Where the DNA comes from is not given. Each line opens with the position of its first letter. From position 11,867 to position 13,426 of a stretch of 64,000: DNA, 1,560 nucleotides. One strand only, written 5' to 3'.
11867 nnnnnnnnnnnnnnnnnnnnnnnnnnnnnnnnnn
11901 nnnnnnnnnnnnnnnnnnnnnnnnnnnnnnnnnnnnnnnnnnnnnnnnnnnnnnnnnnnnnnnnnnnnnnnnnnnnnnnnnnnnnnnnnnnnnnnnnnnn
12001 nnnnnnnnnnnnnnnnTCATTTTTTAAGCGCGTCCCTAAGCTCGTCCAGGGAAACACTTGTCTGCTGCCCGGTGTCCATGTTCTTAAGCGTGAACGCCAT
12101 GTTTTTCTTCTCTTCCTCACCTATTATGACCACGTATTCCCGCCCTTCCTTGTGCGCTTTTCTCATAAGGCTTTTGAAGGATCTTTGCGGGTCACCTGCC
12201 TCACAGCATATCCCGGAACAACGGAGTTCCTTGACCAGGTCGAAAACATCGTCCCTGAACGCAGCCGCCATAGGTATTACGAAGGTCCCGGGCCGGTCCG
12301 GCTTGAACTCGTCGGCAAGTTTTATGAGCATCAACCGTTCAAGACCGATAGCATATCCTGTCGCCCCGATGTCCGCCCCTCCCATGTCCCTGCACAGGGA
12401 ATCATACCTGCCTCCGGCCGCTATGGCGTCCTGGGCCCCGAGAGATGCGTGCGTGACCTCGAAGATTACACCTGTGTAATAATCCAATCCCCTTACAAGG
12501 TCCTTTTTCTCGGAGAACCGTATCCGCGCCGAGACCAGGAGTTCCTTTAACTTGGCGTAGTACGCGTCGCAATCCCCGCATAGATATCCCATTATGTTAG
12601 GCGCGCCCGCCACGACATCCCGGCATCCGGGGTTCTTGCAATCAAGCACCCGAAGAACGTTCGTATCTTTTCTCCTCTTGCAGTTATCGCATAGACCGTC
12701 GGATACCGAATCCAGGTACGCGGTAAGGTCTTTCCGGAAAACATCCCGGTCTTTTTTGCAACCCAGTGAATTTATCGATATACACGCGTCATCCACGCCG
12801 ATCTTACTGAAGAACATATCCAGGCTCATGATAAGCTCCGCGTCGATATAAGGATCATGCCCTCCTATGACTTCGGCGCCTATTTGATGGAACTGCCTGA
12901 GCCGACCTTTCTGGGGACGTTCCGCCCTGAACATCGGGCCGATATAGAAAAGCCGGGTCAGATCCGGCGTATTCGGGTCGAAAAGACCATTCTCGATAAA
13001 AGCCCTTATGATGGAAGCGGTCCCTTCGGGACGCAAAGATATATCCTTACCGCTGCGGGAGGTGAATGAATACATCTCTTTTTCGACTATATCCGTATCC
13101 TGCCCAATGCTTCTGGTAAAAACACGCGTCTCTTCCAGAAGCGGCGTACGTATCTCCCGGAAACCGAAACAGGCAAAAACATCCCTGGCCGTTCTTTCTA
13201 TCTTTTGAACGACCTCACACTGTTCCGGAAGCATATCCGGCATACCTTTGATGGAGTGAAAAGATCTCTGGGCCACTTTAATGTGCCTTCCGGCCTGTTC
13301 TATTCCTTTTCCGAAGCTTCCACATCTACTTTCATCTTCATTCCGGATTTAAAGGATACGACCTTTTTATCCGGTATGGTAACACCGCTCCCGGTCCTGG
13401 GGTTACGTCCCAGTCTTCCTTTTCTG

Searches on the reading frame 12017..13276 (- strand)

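Call 37: search_protein_families(library=pfam, proteins=[window:12017-13276:-], max_evalue=0.00001)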
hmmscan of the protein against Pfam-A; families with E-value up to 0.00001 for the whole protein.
window:12017-13276:- (419 aa): 3 families
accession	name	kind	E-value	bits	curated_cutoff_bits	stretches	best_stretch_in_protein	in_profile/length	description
PF13393.11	tRNA-synt_His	-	2.3e-41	142.5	25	1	11-315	1-308/308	Histidyl-tRNA synthetase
PF00587.30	tRNA-synt_2b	-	1.5e-14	54.9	29.3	1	69-318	1-174/179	tRNA synthetase class II core domain (G, H, P, S and T)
PF03129.25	HGTP_anticodon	-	4.6e-14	52.8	21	1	332-419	3-93/94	Anticodon binding domain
